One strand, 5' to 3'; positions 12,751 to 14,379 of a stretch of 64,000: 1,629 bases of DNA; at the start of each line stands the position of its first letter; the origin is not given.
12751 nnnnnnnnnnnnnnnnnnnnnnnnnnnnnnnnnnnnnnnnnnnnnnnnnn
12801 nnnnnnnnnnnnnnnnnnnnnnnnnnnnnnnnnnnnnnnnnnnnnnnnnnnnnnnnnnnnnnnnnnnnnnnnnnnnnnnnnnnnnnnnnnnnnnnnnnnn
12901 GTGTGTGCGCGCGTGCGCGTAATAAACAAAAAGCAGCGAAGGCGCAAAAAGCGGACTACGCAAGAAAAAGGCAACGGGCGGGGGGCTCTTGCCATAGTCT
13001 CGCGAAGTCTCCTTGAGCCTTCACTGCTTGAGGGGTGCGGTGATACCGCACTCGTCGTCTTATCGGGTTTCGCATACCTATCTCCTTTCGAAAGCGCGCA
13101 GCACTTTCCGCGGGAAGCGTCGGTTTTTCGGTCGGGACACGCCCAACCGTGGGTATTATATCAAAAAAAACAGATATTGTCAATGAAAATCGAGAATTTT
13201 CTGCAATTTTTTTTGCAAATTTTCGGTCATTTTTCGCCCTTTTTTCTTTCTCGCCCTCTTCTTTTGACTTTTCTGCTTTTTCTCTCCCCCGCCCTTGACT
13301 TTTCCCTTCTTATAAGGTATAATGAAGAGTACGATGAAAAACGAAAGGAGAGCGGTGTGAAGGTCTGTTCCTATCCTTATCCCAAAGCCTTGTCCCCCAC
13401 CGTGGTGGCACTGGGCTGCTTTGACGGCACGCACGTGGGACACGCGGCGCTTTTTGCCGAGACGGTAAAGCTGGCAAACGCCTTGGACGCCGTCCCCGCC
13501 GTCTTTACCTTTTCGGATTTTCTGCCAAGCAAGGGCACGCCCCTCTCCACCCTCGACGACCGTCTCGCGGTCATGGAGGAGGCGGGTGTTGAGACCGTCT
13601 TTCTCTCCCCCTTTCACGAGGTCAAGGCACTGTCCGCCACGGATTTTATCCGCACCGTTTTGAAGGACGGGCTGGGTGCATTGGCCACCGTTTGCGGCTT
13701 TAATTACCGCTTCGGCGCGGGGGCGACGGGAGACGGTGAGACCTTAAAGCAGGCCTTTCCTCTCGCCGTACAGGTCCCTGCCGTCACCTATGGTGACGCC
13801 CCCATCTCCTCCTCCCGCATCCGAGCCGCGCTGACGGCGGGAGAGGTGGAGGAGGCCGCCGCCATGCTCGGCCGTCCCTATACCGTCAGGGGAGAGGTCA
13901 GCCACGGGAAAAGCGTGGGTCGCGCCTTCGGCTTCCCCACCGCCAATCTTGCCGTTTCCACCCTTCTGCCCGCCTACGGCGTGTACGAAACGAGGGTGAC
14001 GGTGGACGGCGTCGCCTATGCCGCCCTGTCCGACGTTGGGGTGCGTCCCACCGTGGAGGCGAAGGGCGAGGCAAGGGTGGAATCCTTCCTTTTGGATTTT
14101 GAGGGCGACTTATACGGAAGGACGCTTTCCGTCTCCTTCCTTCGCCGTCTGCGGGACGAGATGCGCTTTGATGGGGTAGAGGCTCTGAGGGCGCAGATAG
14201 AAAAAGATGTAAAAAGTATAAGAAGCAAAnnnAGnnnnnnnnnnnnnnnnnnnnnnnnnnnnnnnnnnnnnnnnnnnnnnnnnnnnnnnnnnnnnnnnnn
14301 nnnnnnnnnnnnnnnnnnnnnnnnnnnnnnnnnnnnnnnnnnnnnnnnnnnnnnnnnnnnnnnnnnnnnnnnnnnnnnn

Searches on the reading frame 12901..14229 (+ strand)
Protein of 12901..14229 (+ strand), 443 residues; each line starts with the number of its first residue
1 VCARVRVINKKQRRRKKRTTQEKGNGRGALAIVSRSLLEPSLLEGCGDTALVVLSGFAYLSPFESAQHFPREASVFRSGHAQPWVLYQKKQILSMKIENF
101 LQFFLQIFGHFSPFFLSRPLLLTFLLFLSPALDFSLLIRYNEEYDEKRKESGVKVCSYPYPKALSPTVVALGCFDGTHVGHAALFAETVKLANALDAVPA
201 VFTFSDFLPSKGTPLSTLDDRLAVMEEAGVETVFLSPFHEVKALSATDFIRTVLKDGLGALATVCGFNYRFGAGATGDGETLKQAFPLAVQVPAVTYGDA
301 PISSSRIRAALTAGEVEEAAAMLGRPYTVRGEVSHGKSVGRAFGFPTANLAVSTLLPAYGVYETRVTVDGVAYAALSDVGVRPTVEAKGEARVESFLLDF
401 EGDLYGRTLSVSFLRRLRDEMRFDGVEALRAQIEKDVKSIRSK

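Call 51: search_protein_families(library=pfam, proteins=[window:12901-14229:+], max_evalue=0.001)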
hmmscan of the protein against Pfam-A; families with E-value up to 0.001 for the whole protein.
window:12901-14229:+ (443 aa): 3 families
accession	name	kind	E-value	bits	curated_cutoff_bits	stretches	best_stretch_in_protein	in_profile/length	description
PF01687.23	Flavokinase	-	1.1e-38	132.6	19.6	1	323-441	1-121/124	Riboflavin kinase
PF06574.18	FAD_syn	-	4.7e-27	95.2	27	1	163-306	4-158/158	FAD synthetase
PF01467.32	CTP_transf_like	-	6.7e-06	26.8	21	1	170-309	2-132/133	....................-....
